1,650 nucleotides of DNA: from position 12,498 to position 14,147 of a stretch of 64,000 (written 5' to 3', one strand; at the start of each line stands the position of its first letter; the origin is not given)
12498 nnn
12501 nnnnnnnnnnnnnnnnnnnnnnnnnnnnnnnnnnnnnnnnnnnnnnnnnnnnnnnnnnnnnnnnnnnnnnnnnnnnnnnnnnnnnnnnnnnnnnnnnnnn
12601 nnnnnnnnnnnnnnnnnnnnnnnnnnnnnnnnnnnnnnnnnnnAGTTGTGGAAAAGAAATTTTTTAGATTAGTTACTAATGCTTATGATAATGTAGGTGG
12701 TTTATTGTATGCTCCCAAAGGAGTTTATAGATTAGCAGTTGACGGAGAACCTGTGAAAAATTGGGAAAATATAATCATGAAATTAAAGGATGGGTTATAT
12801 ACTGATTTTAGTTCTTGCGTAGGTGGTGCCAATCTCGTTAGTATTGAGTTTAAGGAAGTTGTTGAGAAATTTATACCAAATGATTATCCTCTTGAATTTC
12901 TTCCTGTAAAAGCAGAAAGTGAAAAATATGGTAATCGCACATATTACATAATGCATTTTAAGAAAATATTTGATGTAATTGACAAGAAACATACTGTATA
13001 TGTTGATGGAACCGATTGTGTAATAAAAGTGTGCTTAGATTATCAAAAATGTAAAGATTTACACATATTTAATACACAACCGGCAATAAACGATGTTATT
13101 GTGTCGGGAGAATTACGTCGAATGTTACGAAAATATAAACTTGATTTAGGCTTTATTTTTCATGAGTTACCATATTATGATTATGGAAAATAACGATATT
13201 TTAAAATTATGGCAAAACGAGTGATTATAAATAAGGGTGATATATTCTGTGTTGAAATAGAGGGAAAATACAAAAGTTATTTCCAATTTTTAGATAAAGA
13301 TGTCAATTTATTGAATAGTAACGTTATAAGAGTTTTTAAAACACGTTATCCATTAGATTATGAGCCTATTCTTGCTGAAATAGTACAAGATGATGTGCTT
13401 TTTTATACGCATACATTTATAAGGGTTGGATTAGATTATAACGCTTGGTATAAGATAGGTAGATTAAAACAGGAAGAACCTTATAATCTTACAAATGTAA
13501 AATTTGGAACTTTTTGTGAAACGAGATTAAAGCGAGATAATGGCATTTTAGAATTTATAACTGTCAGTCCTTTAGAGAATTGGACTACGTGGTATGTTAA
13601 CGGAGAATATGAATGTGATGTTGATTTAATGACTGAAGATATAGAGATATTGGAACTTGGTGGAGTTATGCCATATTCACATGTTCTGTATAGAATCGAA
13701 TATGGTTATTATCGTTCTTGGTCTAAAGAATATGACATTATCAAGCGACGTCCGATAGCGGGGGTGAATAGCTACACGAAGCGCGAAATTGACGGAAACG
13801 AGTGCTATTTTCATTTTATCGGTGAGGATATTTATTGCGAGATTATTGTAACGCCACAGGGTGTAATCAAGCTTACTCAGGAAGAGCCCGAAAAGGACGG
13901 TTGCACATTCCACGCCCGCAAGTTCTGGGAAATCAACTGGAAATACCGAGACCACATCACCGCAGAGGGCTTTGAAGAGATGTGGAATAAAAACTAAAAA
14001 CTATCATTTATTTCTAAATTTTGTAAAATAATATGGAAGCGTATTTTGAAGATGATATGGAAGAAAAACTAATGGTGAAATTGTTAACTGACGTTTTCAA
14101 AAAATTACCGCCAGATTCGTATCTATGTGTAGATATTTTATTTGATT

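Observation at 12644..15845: AT-rich mini-island of putative orphan immunity genes embedded in a surface-sugar operon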

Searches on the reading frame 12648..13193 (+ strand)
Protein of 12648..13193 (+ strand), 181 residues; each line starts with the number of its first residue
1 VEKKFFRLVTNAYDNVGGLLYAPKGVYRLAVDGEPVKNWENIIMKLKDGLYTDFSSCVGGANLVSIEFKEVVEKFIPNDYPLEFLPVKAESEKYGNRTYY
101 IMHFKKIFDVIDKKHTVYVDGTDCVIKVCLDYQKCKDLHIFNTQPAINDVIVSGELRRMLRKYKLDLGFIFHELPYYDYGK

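Call 3: search_protein_families(library=pfam, proteins=[window:12648-13193:+], max_evalue=1)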
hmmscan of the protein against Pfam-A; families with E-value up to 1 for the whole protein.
window:12648-13193:+ (181 aa): 1 family
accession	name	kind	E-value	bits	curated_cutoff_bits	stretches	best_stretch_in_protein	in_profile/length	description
PF07791.16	Imm11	-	2.8e-05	24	22.1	1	48-165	57-184/194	Immunity protein family (Imm11)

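Call 5: search_protein_families(library=ncbifam, proteins=[window:12648-13193:+], max_evalue=0.1)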
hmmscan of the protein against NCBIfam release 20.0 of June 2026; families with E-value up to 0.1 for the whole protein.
window:12648-13193:+ (181 aa): 1 family
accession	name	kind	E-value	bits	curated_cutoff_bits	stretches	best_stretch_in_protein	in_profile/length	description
TIGR03209.1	P21_Cbot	equivalog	0.034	14.1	138.35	1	101-153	5-56/142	botulinum neurotoxin transcription-activating sigma factor BotR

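Call 6: search_protein_families(library=padloc, proteins=[window:12648-13193:+], max_evalue=1)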
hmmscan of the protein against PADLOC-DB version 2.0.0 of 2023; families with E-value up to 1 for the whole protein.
window:12648-13193:+ (181 aa): 1 family
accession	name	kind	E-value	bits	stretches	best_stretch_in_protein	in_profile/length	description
PDLC04145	HEC-02A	-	0.032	12.4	1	85-135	14-64/170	-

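Call 30: search_solved_structures(query=window:12648-13193:+, max_evalue=10)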
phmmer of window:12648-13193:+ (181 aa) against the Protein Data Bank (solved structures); distinct sequences matched with E-value up to 10: 1.
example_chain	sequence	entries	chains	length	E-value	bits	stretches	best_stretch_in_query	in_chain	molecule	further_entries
2pyg_A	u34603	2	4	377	0.6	13.4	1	10-52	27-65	Poly(beta-D-mannuronate) C5 epimerase 4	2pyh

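Call 40: search_protein_representatives(protein=window:12648-13193:+)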
Query: 181 residues. Proteins with E-value up to 0.001 (for the whole library): 213; up to 1e-10: 64; up to 1e-30: 8. The best 150 are listed.
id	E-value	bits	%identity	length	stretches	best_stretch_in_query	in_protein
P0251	5.1e-52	193.0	97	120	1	1-93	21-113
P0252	1.3e-46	175.4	50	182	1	6-179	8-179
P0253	5.1e-41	157.1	45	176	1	5-173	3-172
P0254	1.6e-40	155.5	48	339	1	1-171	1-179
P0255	6.5e-37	143.8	44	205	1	4-174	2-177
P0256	5.6e-33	130.9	43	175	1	3-170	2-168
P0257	1.3e-32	129.7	39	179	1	2-175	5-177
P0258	1.1e-31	126.7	39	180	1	4-172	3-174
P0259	2.1e-30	122.6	42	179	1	3-171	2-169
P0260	6.3e-30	121.0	33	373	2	11-161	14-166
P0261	3.3e-29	118.7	35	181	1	2-170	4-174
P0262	4.7e-28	114.9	41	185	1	3-172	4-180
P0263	7.9e-28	114.1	44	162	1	34-180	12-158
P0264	9.6e-28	113.9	35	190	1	4-180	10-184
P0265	2.7e-26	109.1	37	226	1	3-173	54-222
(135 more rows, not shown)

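Call 42: search_protein_families(library=pfam, alignment_id=A2, max_evalue=0.01)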
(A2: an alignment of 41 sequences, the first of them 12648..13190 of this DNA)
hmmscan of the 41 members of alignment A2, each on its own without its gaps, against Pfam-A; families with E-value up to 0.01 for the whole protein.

A. member 1, window:12648-13190:+ (181 aa): 1 family
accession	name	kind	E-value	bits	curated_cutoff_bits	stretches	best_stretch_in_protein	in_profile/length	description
PF07791.16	Imm11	-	2.8e-05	24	22.1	1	48-165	57-184/194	Immunity protein family (Imm11)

B. families by the number of members that match (of 41 scanned): 2 families
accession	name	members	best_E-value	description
PF07791.16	Imm11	39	1.6e-14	Immunity protein family (Imm11)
PF15570.11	Imm43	5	1.5e-07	Immunity protein 43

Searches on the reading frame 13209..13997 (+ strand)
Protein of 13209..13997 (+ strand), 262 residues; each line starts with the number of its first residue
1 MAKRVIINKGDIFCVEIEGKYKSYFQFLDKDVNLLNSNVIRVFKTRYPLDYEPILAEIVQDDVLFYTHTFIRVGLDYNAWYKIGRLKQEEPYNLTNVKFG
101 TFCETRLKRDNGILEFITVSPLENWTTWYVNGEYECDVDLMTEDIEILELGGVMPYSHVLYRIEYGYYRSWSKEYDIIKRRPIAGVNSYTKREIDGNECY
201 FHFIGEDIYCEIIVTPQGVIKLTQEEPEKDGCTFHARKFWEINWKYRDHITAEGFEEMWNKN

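Call 3: search_protein_families(library=pfam, proteins=[window:13209-13997:+], max_evalue=1)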
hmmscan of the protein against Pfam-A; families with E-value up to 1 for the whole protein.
window:13209-13997:+ (262 aa): 0 families

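Call 5: search_protein_families(library=ncbifam, proteins=[window:13209-13997:+], max_evalue=0.1)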
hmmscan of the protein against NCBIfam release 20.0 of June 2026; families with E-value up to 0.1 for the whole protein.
window:13209-13997:+ (262 aa): 0 families

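Call 6: search_protein_families(library=padloc, proteins=[window:13209-13997:+], max_evalue=1)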
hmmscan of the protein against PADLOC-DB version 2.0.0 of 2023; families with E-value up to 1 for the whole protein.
window:13209-13997:+ (262 aa): 0 families
